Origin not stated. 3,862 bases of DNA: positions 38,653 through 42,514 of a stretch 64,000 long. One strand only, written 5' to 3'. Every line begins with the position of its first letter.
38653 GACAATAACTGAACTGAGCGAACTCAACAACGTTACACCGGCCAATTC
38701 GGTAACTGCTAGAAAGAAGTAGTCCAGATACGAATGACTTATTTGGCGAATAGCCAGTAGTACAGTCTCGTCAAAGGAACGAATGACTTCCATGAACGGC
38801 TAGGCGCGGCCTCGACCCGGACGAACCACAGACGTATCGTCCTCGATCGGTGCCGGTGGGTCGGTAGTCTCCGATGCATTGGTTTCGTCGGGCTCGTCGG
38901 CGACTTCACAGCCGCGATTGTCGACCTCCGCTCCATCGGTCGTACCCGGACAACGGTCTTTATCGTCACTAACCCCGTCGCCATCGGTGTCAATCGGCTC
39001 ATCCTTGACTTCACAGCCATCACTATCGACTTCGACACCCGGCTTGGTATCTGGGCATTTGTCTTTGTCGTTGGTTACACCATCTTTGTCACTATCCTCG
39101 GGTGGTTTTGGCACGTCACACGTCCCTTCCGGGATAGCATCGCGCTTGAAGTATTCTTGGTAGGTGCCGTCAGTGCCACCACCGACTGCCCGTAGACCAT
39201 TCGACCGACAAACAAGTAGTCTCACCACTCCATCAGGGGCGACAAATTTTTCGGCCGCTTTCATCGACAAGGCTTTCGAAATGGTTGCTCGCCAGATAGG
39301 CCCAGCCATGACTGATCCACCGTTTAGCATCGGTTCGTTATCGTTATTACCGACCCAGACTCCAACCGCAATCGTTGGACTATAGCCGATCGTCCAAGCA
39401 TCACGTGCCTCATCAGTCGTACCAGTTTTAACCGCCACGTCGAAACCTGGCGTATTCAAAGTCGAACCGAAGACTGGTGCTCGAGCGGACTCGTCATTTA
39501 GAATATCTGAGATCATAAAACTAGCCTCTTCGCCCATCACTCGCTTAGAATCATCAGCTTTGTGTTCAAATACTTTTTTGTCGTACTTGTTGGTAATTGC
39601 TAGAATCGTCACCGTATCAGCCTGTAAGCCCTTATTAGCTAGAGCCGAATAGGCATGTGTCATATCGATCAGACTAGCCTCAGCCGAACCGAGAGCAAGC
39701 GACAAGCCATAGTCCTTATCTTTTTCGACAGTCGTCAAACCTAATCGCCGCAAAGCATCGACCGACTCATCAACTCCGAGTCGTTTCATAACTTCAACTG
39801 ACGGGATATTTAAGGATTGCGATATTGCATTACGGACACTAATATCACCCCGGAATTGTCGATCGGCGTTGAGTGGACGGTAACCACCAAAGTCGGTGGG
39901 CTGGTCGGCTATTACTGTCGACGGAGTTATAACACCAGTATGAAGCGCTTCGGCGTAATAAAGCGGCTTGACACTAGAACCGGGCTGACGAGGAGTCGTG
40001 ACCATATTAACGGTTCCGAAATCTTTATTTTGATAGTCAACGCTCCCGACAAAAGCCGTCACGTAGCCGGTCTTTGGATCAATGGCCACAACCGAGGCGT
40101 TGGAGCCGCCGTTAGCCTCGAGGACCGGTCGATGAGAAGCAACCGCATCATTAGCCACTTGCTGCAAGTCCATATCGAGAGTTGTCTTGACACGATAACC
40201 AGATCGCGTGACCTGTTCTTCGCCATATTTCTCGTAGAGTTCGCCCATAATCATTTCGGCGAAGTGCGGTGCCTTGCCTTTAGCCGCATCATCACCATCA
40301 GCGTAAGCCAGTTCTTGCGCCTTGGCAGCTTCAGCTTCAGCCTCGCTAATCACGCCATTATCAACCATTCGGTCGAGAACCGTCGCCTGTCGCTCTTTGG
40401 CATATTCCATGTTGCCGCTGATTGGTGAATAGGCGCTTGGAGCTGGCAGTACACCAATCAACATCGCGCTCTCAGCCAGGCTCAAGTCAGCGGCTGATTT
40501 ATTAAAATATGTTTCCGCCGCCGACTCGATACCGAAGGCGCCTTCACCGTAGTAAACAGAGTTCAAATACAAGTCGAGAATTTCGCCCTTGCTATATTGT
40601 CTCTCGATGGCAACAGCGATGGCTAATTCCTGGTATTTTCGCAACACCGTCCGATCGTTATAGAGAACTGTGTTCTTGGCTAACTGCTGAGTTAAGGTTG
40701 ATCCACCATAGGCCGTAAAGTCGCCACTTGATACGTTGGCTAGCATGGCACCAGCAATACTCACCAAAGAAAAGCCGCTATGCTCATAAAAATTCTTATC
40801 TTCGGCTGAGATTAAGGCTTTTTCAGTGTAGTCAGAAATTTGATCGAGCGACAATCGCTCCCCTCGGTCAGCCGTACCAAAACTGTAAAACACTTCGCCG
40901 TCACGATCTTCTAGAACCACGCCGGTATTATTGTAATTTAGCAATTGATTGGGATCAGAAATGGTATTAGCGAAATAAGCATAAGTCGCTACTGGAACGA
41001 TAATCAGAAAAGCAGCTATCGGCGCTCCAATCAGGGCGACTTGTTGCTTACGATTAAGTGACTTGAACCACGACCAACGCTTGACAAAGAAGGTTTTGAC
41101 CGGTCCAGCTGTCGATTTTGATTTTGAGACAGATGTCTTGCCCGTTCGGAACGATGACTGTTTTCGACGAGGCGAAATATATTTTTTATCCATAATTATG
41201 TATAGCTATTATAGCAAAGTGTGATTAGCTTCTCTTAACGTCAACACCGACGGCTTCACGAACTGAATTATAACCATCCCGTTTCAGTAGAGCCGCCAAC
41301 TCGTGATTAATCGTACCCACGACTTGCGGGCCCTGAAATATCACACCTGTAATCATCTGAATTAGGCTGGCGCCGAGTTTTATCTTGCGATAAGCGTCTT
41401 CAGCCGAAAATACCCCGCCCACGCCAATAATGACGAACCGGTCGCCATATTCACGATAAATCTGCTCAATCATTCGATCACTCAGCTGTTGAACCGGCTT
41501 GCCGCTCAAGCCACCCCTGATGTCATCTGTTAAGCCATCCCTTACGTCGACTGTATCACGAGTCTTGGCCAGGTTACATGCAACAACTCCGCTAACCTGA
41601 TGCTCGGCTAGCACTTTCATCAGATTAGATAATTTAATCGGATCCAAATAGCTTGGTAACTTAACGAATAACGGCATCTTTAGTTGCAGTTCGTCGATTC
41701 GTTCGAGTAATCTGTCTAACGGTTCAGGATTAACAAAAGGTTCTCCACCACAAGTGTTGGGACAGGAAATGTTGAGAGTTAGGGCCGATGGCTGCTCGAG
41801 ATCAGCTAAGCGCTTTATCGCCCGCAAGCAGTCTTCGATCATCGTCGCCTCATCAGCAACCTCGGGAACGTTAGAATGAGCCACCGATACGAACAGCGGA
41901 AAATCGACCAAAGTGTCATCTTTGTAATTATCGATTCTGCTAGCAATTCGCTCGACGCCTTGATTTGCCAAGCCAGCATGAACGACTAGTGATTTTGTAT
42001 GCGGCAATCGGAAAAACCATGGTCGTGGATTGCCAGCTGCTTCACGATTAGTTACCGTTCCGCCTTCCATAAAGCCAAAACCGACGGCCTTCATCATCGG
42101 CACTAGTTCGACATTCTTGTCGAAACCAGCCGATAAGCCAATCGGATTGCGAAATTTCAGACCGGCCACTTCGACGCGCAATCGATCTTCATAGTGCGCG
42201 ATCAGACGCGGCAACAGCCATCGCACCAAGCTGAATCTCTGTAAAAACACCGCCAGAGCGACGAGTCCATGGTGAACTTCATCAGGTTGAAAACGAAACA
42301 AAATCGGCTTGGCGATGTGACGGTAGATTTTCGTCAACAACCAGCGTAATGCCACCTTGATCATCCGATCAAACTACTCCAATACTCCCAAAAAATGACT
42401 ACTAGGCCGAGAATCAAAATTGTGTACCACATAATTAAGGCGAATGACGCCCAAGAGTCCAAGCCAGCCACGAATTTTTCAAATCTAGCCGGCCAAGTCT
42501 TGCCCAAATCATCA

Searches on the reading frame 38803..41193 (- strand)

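Call 83: search_protein_families(library=pfam, proteins=[window:38803-41193:-], max_evalue=0.00001)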
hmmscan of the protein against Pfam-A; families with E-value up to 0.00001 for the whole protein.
window:38803-41193:- (797 aa): 2 families
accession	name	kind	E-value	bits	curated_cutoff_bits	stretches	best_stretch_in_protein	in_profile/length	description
PF00912.28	Transgly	-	1e-58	198.2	27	1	99-276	2-177/178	Transglycosylase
PF00905.27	Transpeptidase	-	1e-27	97.6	22.1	1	367-636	2-296/299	Penicillin binding protein transpeptidase domain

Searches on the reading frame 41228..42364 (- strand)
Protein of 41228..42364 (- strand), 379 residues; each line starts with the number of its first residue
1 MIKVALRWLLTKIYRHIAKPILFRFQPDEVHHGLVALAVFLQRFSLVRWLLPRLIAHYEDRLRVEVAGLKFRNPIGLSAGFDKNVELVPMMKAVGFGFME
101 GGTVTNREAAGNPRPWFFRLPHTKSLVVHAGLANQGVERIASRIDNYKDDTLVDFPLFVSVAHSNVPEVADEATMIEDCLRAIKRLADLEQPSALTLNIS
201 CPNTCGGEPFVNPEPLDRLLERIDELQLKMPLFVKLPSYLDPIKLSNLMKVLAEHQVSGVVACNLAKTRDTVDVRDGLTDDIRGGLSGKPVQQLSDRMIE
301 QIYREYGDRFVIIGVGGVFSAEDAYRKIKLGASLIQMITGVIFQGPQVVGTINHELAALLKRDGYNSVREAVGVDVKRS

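Call 83: search_protein_families(library=pfam, proteins=[window:41228-42364:-], max_evalue=0.00001)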
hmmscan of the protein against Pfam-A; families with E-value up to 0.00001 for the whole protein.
window:41228-42364:- (379 aa): 1 family
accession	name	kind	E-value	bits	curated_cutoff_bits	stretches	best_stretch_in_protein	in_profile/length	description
PF01180.27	DHO_dh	-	3.9e-59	200.7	27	1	62-360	2-291/291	Dihydroorotate dehydrogenase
